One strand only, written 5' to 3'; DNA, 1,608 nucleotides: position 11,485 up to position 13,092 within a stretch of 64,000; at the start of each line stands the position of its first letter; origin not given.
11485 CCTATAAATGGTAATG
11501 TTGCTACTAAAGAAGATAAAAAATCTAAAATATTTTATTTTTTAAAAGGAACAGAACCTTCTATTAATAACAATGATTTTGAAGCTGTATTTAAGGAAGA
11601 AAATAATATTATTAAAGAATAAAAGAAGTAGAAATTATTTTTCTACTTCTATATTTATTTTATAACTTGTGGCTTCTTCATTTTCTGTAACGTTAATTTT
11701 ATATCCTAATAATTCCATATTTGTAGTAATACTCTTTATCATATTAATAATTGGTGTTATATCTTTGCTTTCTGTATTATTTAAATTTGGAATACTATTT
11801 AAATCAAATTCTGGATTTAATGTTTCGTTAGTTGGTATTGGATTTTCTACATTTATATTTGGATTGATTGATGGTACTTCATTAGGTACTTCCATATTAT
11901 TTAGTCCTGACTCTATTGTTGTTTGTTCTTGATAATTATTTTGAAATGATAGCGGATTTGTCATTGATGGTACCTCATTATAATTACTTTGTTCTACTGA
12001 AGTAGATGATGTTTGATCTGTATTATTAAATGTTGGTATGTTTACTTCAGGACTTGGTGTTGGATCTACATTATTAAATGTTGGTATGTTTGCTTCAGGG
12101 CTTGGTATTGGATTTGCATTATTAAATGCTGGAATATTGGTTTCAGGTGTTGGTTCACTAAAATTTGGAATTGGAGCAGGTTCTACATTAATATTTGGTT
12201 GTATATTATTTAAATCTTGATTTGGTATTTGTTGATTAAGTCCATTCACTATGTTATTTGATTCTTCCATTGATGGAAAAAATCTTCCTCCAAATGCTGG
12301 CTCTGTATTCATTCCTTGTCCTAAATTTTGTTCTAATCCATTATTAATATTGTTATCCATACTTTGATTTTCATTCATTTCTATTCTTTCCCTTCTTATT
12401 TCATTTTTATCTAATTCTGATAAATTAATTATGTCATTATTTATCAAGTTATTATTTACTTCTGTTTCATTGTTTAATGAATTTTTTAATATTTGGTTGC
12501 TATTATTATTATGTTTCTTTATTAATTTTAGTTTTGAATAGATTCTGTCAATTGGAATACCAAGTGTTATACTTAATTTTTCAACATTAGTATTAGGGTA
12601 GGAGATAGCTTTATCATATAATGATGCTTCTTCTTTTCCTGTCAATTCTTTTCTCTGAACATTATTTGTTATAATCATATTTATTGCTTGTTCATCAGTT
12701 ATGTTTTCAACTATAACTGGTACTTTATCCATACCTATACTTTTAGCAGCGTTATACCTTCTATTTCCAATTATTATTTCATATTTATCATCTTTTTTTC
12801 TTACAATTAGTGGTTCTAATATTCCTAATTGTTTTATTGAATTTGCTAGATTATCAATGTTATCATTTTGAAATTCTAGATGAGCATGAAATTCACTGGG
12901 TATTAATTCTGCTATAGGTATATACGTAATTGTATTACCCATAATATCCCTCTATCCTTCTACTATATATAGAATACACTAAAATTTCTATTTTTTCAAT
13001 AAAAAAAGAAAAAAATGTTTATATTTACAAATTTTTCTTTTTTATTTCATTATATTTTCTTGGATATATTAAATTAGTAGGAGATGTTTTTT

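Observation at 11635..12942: Degenerate ParB/Noc-like protein with GNRR in place of GERR and an approximately 200-aa Pro/Asn-rich repetitive tail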

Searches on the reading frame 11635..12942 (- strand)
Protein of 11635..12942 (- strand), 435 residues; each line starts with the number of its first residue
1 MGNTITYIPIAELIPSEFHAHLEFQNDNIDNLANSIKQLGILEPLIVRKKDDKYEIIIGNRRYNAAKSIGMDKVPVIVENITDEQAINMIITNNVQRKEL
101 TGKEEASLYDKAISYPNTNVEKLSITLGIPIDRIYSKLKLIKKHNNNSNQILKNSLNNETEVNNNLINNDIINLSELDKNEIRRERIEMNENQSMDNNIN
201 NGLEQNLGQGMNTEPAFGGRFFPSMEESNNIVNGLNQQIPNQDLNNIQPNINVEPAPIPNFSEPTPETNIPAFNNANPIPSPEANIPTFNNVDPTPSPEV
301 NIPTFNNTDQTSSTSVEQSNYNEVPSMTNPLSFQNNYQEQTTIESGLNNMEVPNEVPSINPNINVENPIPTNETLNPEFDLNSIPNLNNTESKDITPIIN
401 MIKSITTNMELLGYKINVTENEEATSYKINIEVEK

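Call 3: search_protein_families(library=pfam, proteins=[window:11635-12942:-], max_evalue=1)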
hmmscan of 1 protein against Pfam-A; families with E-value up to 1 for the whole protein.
window:11635-12942:- (435 aa): 1 family
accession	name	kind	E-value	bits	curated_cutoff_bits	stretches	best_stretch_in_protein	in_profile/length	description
PF02195.25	ParB_N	-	9.9e-24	83.7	26.3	1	4-96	2-95/95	ParB N-terminal domain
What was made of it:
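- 12655..12933 (-): ParB N-terminal (CTPase-fold) domain, residues 4-96. Pfam PF02195, E 9.9e-24 (call 3).
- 12502..12585 (-): Helix-turn-helix (residues 120-147). The rest of the ParB/Noc DNA-binding domain (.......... and following helices) is absent. No Pfam HTH_ParB hit (call 3).
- On ParB/Srx superfamily (Pfam PF02195 ParB_N): 83.7 bits against a cut-off of 26.3 (call 3).
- On Noc: No PF17762 hit (call 3).
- Checked: Domain matches: Pfam ParB_N covers residues 4-96 at E 9.9e-24 (call 3).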

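Call 4: search_protein_families(library=ncbifam, proteins=[window:11635-12942:-], max_evalue=1)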
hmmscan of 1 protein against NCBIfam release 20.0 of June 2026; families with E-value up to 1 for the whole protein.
window:11635-12942:- (435 aa): 9 families
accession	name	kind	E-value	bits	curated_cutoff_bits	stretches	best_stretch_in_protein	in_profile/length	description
TIGR04285.1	nucleoid_noc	exception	2.7e-35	122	315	2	5-157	2-154/255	nucleoid occlusion protein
TIGR00180.1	parB_part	domain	7.1e-28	97.6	58.45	1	4-130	4-133/186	ParB/RepB/Spo0J family partition protein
TIGR03734.1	PRTRC_parB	hypoth_equivalog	4.1e-19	68.5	278.6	1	24-145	12-138/555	PRTRC system ParB family protein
TIGR03454.1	partition_RepB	equivalog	1.8e-12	47.3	201.5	1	2-105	61-166/325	plasmid partitioning protein RepB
NF010406.0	PRK13832.1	subfamily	6.9e-07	28.2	640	1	29-141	29-142/578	plasmid partitioning protein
NF010440.0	PRK13866.1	equivalog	6.9e-06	25.4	522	1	28-106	89-169/336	plasmid partitioning protein RepB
NF053625.1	SerKinSerKArch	equivalog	0.0011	18.1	380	1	19-81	25-90/244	ADP-dependent L-serine kinase SerK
NF010252.0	PRK13698.1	equivalog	0.012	14.5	274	1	25-90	85-149/323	ParB/RepB/Spo0J family plasmid partition protein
NF033589.0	staphy_B_SbnI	equivalog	0.031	13.6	350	1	19-81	17-81/254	bifunctional transcriptional regulator/O-phospho-L-serine synthase SbnI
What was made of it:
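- On Noc (TIGR04285): 122 bits against 315 (call 4).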

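Call 11: find_homologous_proteins(query=window:11635-12942:-, max_evalue=0.001)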
Query window:11635-12942:- (435 aa): 78 proteins with E <= 0.001 among 4794 candidates.
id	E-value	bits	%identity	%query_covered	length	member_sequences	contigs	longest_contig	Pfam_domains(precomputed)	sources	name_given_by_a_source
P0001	7.3e-269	910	100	100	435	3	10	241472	PF02195.27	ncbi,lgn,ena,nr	ncbi:MAG: ParB/RepB/Spo0J family partition protein [Bacilli bacterium]|nr:ParB/RepB/Spo0J family par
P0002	2.4e-101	358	51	100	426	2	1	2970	PF02195.27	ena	-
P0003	2.6e-100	355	49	100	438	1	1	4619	PF02195.27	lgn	-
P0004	3.7e-97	344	48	100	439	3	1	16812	PF02195.27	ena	-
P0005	5.0e-97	344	48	100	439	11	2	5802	PF02195.27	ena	-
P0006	1.5e-96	342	51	100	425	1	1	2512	PF02195.27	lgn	-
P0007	3.2e-96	341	49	100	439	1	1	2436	PF02195.27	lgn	-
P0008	1.3e-92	329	49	99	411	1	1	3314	PF02195.27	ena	-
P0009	1.3e-92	329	49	99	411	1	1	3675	PF02195.27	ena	-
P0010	1.7e-92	329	49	99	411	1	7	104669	PF02195.27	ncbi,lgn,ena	-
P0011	1.2e-88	316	49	100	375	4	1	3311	PF02195.27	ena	-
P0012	1.1e-85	306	43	100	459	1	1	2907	PF02195.27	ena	-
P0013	2.5e-82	295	45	100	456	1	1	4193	PF02195.27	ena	-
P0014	9.8e-81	290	61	12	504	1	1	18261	PF02195.27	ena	-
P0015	1.7e-80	289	44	100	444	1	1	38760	PF02195.27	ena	-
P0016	7.1e-79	284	42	100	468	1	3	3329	PF02195.27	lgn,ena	-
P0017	2.0e-77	279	42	100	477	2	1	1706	PF02195.27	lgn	-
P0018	5.8e-75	271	43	100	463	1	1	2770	PF02195.27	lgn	-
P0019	1.0e-74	270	43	100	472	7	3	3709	PF02195.27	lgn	-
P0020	1.2e-74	270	43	100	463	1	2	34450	PF02195.27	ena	-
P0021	1.3e-74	270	43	100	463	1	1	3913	PF02195.27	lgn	-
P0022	3.6e-74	268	43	100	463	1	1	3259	PF02195.27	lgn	-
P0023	6.2e-74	268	57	52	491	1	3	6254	PF02195.27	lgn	-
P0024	7.5e-74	267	41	100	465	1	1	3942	PF02195.27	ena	-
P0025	1.6e-73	266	42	100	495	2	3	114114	PF02195.27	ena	-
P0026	4.7e-73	265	46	16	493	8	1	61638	PF02195.27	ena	-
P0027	5.1e-72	261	42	100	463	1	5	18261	PF02195.27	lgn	-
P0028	2.7e-70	256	44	100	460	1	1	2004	PF02195.27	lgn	-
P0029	8.3e-70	254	56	52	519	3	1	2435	PF02195.27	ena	-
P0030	4.5e-68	248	41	100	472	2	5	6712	PF02195.27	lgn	-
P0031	4.7e-65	238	39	100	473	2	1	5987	PF02195.27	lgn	-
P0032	2.3e-63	233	52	52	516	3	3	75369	PF02195.27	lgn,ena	-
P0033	2.9e-62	229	52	52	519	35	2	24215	PF02195.27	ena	-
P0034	1.1e-59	221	52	52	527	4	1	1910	PF02195.27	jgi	jgi:ParB/RepB/Spo0J family partition protein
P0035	1.5e-59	220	37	100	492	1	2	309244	PF02195.27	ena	-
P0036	2.4e-59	220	52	52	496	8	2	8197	PF02195.27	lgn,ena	-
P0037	4.0e-59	219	36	100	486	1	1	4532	PF02195.27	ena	-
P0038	1.5e-58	217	51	52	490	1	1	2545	PF02195.27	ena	-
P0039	1.9e-58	217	38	100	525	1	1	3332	PF02195.27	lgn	-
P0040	3.5e-58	216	50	52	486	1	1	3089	PF02195.27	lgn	-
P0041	4.6e-58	215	36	100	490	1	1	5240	PF02195.27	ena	-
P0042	5.7e-58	215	38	100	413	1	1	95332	PF02195.27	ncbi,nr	ncbi:MAG: ParB/RepB/Spo0J family partition protein [Bacilli bacterium]|nr:ParB/RepB/Spo0J family par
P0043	1.0e-57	214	53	52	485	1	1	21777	PF02195.27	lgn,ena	-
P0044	1.3e-57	214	59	12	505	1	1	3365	PF02195.27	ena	-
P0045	1.5e-57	214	38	100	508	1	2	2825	PF02195.27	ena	-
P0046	8.5e-57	211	59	10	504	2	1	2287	PF02195.27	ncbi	-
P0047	2.3e-55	207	48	52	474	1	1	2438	PF02195.27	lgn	-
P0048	2.0e-54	203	48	57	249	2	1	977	-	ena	-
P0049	5.7e-54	202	59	11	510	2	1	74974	PF02195.27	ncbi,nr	ncbi:MAG: ParB/RepB/Spo0J family partition protein [Bacilli bacterium]|nr:ParB/RepB/Spo0J family par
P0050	2.0e-49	187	51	52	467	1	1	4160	PF02195.27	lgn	-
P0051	2.0e-28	118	35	52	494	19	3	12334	PF02195.27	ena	-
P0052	2.5e-28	117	33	98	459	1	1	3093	PF02195.27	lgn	-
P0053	8.5e-28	116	37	52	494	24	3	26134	PF02195.27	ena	-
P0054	4.6e-26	110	37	46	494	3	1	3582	PF02195.27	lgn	-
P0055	2.7e-25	107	37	52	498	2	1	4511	PF02195.27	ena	-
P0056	6.7e-25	106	39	46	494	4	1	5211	PF02195.27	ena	-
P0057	2.0e-24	105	31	97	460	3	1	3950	PF02195.27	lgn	-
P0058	6.5e-23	100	25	19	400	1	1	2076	PF17762.9,PF02195.27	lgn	-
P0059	3.1e-22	97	32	52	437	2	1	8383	PF02195.27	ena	-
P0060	4.5e-22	97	38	36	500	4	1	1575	PF17762.9,PF02195.27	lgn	-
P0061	5.8e-22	97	31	100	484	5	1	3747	PF02195.27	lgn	-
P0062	2.9e-20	91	39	32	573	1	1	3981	PF17762.9,PF02195.27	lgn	-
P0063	1.8e-19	88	37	52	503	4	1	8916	PF02195.27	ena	-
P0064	6.3e-19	87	31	52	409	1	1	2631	PF02195.27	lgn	-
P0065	1.6e-18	85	28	67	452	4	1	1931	PF02195.27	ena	-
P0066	1.8e-18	85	34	52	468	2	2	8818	PF02195.27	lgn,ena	-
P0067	2.0e-17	82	29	100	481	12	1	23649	PF02195.27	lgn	-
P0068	2.5e-17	81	35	55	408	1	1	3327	PF02195.27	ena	-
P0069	3.2e-17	81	30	100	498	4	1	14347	PF02195.27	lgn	-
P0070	2.8e-16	78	36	31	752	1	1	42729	PF17762.9,PF02195.27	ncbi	-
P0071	3.7e-16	77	30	100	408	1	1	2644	PF02195.27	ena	-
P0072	2.6e-15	75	29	100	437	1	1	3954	PF02195.27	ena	-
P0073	2.4e-14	71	37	43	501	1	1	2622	PF17762.9,PF02195.27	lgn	-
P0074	2.7e-12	65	46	20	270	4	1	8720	PF17762.9,PF02195.27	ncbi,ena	-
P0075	2.1e-11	62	37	43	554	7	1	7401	PF17762.9,PF02195.27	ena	-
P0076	2.3e-10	58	41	20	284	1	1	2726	PF17762.9,PF02195.27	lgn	-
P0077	4.8e-8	51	38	23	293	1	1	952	PF17762.9,PF02195.27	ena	-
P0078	5.2e-6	44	30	32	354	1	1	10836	PF17762.9,PF23552.3,PF02195.27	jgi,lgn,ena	-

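Call 14: search_solved_structures(query=window:11635-12942:-, max_evalue=0.001, show_alignments=4)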
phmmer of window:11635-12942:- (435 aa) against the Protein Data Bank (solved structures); distinct sequences matched with E-value up to 0.001: 11.
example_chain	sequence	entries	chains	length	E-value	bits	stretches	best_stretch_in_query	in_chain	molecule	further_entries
7ng0_A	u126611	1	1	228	2.7e-23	86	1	5-156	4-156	Nucleoid occlusion protein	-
7nfu_A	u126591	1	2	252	3.3e-23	85.7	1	5-156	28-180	Nucleoid occlusion protein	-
6sdk_A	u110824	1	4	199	5.7e-21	78.4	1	4-155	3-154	Stage 0 sporulation protein J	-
1vz0_A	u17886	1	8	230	1.7e-20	76.8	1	4-127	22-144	Chromosome-partitioning protein Spo0J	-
7ol9_A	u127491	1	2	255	1.3e-19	73.8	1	5-152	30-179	Nucleoid occlusion protein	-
7bnk_A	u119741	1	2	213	1.3e-18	70.6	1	8-146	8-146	ParB family protein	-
7bnr_A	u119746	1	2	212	1.8e-18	70.1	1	18-146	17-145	ParB family protein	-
7o0n_A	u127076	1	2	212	2.4e-18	69.7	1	8-146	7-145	ParB family protein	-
6t1f_A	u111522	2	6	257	3.9e-14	55.8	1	21-142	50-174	Chromosome-partitioning protein ParB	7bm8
4umk_A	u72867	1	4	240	7e-14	55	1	3-155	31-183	PROBABLE CHROMOSOME-PARTITIONING PROTEIN PARB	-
8qa8_A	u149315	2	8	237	4.1e-05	26.1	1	24-111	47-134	Transcriptional repressor protein KorB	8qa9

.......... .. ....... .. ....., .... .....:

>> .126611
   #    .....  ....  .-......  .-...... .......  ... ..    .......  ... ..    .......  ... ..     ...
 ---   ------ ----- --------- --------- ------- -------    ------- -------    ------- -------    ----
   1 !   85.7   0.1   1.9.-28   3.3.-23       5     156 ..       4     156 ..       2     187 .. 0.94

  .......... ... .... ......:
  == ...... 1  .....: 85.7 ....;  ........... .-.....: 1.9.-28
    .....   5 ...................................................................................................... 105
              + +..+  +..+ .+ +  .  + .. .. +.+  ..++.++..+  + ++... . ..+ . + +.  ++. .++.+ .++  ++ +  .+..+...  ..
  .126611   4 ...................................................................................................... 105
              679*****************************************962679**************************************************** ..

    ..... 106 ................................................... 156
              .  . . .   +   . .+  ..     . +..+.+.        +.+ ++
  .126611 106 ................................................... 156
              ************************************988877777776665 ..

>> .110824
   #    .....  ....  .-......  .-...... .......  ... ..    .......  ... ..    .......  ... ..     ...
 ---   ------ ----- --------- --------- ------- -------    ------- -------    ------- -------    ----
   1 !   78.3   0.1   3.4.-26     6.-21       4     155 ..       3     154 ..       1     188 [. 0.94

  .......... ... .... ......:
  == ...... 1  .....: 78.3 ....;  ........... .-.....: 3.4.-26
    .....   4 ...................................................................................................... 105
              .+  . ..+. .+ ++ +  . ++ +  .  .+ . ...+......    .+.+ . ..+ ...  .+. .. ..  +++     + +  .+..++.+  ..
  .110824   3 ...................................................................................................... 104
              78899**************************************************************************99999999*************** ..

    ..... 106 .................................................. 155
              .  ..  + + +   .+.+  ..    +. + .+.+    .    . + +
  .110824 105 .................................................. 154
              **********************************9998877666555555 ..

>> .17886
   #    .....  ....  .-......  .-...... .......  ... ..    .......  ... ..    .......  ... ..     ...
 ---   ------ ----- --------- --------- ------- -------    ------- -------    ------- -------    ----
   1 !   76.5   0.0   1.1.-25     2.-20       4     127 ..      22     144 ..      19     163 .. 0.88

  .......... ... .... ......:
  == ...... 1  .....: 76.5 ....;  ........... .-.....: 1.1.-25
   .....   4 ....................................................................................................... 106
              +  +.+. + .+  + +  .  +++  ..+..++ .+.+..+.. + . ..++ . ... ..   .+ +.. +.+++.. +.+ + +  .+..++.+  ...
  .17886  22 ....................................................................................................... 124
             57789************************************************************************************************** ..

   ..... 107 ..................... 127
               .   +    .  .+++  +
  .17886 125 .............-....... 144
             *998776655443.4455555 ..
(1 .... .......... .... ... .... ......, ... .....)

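Call 18: find_encoding_contigs(protein=P0001, flank=10000, max_places=4)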
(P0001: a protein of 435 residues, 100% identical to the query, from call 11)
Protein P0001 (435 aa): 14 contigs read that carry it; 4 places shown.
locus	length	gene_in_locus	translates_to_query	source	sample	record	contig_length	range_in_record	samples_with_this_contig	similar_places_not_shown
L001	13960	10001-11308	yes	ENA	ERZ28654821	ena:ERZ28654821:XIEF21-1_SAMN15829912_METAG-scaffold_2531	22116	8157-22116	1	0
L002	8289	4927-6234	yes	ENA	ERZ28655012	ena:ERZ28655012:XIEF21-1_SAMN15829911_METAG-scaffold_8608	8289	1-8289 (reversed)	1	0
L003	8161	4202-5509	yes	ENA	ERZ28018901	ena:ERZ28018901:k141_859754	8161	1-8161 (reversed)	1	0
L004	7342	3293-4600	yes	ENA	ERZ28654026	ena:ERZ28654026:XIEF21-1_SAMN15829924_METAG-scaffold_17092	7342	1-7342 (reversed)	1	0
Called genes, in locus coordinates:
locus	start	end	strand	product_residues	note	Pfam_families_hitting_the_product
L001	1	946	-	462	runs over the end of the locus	PF11638:DnaA_N, PF00308:Bac_DnaA, PF01695:IstB_IS21 (weak), PF00004:AAA (weak), PF08299:Bac_DnaA_C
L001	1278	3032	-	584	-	PF01935:DUF87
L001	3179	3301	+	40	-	PF00468:Ribosomal_L34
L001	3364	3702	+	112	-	PF00825:Ribonuclease_P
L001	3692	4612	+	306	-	PF02096:60KD_IMP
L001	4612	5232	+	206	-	PF14804:Jag_N, PF13083:KH_KhpA-B (weak), PF01424:R3H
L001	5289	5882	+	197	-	-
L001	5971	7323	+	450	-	PF10396:TrmE_N, PF12631:MnmE_helical, PF01926:MMR_HSR1, PF02421:FeoB_N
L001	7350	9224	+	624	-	PF01134:GIDA, PF21680:GIDA_C_1st, PF13932:SAM_GIDA_C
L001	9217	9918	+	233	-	PF02527:GidB, PF05175:MTS (faint), PF13847:Methyltransf_31 (weak)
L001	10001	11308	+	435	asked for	PF02195:ParB_N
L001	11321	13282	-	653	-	PF00912:Transgly, PF00905:Transpeptidase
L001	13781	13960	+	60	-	?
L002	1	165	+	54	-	?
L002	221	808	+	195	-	-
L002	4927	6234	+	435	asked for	PF02195:ParB_N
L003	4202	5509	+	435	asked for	PF02195:ParB_N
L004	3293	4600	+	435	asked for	PF02195:ParB_N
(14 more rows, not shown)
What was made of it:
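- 11635..12942 (-): Full-length ORF, 435 aa: the Noc-position ParB-family gene immediately downstream of rsmG. At least 14 contigs carry the identical protein (call 18).
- Checked: The four fetched come from four different samples (call 18).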

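Call 22: find_related_loci(query=A1, collection=genome_contigs, flank=10000)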
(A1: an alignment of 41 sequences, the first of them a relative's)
Query A1 (435 aa) in genome_contigs; peptide patterns used: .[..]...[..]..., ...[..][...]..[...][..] (x = any residue, [..] = any of these).
208 stretches matched a pattern; 18 encode a relative of the query (tblastn E <= 1e-3); 18 distinct loci.
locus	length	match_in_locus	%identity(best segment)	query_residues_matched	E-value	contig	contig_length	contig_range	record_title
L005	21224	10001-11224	49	5-435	8e-92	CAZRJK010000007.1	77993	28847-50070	MAG TPA_asm: uncultured Muribaculaceae bacterium isolate SRP278969_co1_369 genome assembly, contig: NODE_173_length_7799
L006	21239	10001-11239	38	1-435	2e-63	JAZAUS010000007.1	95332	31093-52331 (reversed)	MAG: Bacilli bacterium isolate R95_purified_bin52 k141_1709506_length_95332_cov_25.0083, whole genome shotgun sequence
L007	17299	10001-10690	52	1-227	2e-59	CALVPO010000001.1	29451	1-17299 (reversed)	MAG: uncultured Bacilli bacterium isolate BRZ_MK__bin36 genome assembly, contig: BRZ_MK__NODE_1285_length_29451_cov_5.21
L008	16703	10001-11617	52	5-435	7e-59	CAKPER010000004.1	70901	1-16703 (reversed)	MAG: uncultured Bacilli bacterium isolate REFINED_METABAT215_TOP10_CONTIGS_1500_ASSEMBLY_K77_MERGED__Hadza_MoBio_hadza-A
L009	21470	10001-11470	35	1-435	1e-51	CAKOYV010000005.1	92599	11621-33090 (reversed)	MAG: uncultured Bacilli bacterium isolate REFINED_METABAT215_TOP10_CONTIGS_1500_ASSEMBLY_K77_MERGED__Hadza_MoBio_hadza-A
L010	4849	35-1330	36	1-435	2e-49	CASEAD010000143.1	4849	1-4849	uncultured bacterium isolate Batch1_idba_bin.1115 genome assembly, contig: Batch1_idba_bin.1115.fa_k87_21072558, whole g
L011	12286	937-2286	31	1-435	2e-33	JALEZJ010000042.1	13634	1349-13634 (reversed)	MAG: Erysipelotrichaceae bacterium isolate SUG474 k141_10283767, whole genome shotgun sequence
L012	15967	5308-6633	29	1-435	3e-30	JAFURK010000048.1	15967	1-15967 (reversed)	MAG: Bacilli bacterium isolate RGIG4757 Roe_deer_Rectum.Co__c2399991, whole genome shotgun sequence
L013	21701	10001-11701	39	3-435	2e-29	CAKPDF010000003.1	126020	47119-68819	MAG: uncultured Bacilli bacterium isolate REFINED_METABAT215_TOP10_CONTIGS_1500_ASSEMBLY_K77_MERGED__Hadza_MoBio_hadza-E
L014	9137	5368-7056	39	3-435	2e-29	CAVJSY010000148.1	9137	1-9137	Oribacterium sp. isolate G02624-L1_cleanbin_000032 genome assembly, contig: Spades_G02624-L1_contig_2833, whole genome s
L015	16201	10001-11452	31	1-435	2e-29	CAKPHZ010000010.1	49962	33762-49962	MAG: uncultured Bacilli bacterium isolate REFINED_METABAT215_TOP10_CONTIGS_1500_ASSEMBLY_K77_MERGED__Hadza_MoBio_hadza-E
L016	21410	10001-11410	37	26-435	2e-27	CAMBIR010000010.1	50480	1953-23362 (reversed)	MAG: uncultured Firmicutes bacterium isolate SRR17382103_bin.30_metaWRAP_v1.3_MAG genome assembly, contig: ERZ10544652.3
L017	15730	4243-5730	30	1-435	4e-26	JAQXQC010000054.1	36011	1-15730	MAG: Bacilli bacterium isolate SUG1421 k141_3511930, whole genome shotgun sequence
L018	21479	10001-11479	35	1-435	1e-26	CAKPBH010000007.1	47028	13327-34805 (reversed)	MAG: uncultured Bacilli bacterium isolate REFINED_METABAT215_TOP10_CONTIGS_1500_ASSEMBLY_K77_MERGED__Hadza_MoBio_hadza-A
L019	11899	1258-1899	36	1-227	1e-25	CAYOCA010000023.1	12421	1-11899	MAG TPA_asm: uncultured Muribaculaceae bacterium isolate SRP222994_co1_98 genome assembly, contig: NODE_10775_length_124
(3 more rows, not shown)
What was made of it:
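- Tried and rejected: Taxonomy remains "uncultured Bacilli / Erysipelotrichaceae bacterium" from record titles (call 22).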
